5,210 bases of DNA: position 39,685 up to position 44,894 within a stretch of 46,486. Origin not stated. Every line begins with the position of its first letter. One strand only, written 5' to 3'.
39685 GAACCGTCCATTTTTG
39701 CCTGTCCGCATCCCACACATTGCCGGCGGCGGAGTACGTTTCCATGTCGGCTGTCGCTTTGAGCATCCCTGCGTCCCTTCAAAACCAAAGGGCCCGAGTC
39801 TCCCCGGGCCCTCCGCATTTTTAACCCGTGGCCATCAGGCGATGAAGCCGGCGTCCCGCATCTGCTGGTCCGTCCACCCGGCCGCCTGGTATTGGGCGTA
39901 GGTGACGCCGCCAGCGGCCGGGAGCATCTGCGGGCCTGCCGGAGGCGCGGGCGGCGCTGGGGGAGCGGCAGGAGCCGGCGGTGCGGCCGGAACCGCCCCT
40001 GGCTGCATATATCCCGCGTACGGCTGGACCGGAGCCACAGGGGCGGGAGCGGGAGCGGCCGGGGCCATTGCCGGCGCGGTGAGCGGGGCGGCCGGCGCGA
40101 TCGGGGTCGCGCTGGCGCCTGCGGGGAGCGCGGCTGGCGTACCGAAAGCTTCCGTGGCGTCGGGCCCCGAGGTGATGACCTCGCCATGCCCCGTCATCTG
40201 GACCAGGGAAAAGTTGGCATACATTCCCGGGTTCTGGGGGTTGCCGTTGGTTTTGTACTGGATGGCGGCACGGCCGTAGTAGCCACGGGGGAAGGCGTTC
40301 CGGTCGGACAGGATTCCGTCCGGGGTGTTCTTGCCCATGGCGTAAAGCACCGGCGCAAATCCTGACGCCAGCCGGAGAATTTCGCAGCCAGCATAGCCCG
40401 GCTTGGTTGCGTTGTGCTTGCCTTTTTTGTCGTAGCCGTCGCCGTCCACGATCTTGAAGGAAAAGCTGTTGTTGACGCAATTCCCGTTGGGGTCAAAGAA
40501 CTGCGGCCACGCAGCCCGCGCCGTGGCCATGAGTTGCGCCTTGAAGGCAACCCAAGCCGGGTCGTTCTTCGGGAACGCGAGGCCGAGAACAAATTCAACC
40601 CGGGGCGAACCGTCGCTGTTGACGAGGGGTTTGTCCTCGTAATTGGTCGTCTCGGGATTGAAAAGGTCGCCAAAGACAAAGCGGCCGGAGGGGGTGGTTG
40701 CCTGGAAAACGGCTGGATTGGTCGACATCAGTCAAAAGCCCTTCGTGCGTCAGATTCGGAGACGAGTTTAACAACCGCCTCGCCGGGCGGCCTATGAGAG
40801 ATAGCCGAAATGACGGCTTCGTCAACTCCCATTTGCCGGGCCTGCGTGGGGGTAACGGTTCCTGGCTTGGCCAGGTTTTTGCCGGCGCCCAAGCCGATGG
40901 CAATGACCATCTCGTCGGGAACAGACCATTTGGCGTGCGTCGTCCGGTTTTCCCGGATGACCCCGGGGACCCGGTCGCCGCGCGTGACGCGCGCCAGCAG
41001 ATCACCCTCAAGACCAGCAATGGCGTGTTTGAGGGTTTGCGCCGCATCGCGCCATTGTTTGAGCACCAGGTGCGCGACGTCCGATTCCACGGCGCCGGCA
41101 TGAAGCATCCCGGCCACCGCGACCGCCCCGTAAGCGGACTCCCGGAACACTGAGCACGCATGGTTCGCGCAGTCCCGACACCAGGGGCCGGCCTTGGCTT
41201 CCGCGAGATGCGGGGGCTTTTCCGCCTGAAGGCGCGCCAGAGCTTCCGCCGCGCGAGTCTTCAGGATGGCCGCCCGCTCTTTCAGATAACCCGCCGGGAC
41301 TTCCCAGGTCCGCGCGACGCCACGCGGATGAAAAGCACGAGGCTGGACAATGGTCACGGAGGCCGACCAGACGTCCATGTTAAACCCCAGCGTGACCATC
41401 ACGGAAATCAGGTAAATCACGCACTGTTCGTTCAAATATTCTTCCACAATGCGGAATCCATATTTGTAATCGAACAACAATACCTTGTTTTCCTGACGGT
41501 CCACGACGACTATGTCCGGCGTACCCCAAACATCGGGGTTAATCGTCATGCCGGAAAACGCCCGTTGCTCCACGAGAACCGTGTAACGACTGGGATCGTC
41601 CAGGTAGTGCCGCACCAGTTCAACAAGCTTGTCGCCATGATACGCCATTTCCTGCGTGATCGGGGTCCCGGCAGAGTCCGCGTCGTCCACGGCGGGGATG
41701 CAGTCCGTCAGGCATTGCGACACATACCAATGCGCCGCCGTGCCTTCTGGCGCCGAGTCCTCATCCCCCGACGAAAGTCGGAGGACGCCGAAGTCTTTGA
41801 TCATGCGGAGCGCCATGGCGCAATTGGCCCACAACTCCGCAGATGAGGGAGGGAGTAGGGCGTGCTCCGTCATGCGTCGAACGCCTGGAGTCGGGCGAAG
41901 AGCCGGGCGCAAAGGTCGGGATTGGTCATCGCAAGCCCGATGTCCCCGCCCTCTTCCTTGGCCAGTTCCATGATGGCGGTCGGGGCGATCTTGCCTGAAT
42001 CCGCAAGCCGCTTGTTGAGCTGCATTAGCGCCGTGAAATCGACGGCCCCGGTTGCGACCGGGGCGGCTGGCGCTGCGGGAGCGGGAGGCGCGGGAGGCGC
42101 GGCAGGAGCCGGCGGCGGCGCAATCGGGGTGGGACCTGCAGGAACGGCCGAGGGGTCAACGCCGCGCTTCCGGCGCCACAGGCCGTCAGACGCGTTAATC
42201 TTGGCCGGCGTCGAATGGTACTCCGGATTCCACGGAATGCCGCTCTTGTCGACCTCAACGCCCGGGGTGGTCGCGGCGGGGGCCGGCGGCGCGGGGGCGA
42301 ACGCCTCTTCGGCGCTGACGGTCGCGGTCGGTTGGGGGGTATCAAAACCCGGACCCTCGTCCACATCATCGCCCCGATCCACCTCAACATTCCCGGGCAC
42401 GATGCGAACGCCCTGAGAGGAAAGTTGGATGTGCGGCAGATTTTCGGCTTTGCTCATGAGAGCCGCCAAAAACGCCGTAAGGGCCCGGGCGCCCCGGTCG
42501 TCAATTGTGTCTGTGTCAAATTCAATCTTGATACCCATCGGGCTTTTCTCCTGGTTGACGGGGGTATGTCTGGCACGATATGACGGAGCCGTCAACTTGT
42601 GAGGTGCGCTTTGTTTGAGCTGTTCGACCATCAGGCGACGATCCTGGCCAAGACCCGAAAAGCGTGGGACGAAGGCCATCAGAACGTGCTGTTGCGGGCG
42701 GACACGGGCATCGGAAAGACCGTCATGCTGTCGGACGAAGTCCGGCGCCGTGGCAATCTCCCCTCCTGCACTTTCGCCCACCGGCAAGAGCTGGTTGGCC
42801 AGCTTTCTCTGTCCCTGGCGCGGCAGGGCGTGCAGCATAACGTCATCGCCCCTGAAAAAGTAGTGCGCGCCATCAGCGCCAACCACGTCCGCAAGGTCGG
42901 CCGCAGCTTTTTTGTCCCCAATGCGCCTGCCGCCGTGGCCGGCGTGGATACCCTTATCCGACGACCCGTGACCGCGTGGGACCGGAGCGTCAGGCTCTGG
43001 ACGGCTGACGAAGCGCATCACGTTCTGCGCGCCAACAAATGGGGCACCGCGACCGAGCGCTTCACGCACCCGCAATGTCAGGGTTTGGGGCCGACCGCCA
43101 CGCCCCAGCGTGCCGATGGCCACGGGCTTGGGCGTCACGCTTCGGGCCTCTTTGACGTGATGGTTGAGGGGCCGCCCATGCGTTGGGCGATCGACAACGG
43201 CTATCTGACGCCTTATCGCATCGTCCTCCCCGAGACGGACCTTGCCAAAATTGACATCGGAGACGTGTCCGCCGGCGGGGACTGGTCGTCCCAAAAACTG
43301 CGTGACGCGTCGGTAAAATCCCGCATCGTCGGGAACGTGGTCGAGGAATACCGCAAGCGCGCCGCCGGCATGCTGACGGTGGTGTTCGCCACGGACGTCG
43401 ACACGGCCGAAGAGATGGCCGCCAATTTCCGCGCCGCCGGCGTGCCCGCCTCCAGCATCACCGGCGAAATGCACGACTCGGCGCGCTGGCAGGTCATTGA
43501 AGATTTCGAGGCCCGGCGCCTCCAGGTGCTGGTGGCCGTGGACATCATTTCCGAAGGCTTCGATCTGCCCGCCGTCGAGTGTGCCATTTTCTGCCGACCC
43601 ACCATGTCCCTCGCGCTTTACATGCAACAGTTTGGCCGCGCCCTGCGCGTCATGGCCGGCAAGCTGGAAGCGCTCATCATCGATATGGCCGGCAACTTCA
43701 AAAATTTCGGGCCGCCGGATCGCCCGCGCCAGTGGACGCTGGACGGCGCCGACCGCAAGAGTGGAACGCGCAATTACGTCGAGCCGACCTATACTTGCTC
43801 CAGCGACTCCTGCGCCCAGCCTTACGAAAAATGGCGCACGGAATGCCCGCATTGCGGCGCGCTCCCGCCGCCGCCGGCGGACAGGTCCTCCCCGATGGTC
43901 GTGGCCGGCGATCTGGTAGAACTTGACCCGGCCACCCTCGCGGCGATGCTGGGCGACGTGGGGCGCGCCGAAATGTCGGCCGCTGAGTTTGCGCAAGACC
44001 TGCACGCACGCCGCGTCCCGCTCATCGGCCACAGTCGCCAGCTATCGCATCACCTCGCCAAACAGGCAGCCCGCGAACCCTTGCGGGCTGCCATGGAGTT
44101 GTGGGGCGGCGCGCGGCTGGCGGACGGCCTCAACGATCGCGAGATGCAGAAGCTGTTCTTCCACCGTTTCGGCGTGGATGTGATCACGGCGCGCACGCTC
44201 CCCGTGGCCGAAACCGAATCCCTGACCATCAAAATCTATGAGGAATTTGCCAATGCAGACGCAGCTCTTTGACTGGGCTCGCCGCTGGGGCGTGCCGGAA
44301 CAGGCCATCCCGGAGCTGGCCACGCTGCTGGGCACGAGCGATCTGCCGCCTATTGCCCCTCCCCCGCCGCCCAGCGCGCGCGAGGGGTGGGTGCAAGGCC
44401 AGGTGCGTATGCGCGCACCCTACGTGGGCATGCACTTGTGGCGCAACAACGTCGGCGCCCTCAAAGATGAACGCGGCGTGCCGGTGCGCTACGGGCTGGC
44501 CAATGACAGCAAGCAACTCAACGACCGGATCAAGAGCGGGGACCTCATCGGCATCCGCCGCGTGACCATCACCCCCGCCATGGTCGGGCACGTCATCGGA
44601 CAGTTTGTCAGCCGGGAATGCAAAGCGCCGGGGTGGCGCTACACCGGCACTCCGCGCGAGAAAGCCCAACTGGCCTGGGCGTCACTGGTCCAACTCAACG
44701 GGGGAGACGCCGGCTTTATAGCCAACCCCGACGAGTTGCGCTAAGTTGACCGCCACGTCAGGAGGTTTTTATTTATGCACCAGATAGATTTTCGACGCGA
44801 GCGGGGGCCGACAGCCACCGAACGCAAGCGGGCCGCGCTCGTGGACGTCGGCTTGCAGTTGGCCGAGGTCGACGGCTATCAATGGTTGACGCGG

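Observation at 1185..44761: A 16-bp palindrome, TTGAC-N6-GTCAA, recurs at gene boundaries across all modules and looks like a phage-specific operator/promoter regulon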

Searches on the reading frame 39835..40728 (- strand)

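Call 33: search_protein_families(library=phrogs, proteins=[window:39835-40728:-], max_evalue=0.001)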
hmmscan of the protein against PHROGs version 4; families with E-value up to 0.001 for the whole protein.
window:39835-40728:- (297 aa): 2 families
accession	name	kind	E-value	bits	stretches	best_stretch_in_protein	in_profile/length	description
phrog_7011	-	DNA, RNA and nucleotide metabolism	1.4e-66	225.9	1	7-296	4-300/303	Gp2.5-like ssDNA binding protein and ssDNA annealing protein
phrog_112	-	DNA, RNA and nucleotide metabolism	0.00016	22.4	1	9-197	21-193/265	Gp2.5-like ssDNA binding protein and ssDNA annealing protein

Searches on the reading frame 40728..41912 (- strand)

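Call 7: search_protein_families(library=pfam, proteins=[window:40728-41912:-], max_evalue=0.01)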
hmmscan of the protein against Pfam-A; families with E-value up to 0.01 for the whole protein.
window:40728-41912:- (394 aa): 2 families
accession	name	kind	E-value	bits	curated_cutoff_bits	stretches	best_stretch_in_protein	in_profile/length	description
PF10926.14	DUF2800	-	1e-22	81.3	21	1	17-335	1-309/368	Protein of unknown function (DUF2800)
PF12705.13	PDDEXK_1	-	0.00052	20.5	22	1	23-250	5-242/247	PD-(D/E)XK nuclease superfamily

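Call 8: search_protein_families(library=phrogs, proteins=[window:40728-41912:-], max_evalue=0.001)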
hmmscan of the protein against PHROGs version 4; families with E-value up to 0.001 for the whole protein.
window:40728-41912:- (394 aa): 1 family
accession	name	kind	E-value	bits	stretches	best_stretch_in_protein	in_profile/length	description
phrog_69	-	DNA, RNA and nucleotide metabolism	3.8e-47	162.4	1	13-392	83-464/501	exonuclease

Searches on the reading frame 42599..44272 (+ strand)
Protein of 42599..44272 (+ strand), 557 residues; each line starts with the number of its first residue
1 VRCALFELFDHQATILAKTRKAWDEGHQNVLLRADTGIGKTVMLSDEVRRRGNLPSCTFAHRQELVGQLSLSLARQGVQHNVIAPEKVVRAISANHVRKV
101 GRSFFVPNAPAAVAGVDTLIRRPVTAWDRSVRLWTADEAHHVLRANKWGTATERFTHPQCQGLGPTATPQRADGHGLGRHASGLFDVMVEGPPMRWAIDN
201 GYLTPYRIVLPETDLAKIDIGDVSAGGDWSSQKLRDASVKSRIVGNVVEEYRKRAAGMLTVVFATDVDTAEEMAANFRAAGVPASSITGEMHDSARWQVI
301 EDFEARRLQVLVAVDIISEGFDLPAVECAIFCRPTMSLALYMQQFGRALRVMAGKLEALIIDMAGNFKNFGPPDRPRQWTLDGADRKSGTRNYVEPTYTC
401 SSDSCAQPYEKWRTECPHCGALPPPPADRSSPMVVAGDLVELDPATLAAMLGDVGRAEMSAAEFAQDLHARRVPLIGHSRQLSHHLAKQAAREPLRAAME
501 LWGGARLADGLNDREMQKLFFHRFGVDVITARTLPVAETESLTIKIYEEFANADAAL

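Call 7: search_protein_families(library=pfam, proteins=[window:42599-44272:+], max_evalue=0.01)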
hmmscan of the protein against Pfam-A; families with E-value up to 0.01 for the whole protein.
window:42599-44272:+ (557 aa): 2 families
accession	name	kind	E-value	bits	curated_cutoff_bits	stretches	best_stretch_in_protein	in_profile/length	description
PF00271.37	Helicase_C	-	2.1e-17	63.8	23.5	1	253-351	11-109/110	Helicase conserved C-terminal domain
PF04851.21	ResIII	-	5.1e-09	36.7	22.5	1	6-171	2-164/164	Type III restriction enzyme, res subunit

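Call 8: search_protein_families(library=phrogs, proteins=[window:42599-44272:+], max_evalue=0.001)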
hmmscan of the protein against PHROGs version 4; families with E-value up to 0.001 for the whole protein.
window:42599-44272:+ (557 aa): 4 families
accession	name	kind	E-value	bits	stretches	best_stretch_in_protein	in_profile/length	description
phrog_16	-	DNA, RNA and nucleotide metabolism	1.8e-79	269.1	1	6-451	271-673/986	DNA helicase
phrog_9690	-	DNA, RNA and nucleotide metabolism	2.1e-10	41.1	1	236-366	140-271/306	DNA helicase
phrog_62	-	DNA, RNA and nucleotide metabolism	6.6e-08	31.5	1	247-350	997-1096/1881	DNA helicase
phrog_16694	-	unknown function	8e-06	25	1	241-352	542-661/1010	-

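Call 12: find_related_loci(query=window:42599-44272:+, collection=viral_contigs, flank=10000)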
Query window:42599-44272:+ (557 aa) in viral_contigs; peptide patterns used: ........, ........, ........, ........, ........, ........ (x = any residue, [..] = any of these).
1 stretches matched a pattern; 1 encode a relative of the query (tblastn E <= 1e-3); 1 distinct loci.
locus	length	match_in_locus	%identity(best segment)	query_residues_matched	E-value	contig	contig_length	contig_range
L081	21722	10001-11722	39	7-552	2e-107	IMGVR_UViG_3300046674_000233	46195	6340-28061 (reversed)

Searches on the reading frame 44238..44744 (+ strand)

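Call 33: search_protein_families(library=phrogs, proteins=[window:44238-44744:+], max_evalue=0.001)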
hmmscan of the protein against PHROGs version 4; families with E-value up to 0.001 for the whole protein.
window:44238-44744:+ (168 aa): 1 family
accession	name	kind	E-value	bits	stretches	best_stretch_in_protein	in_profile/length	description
phrog_93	-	DNA, RNA and nucleotide metabolism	2.9e-14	53.7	1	6-166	309-433/613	endonuclease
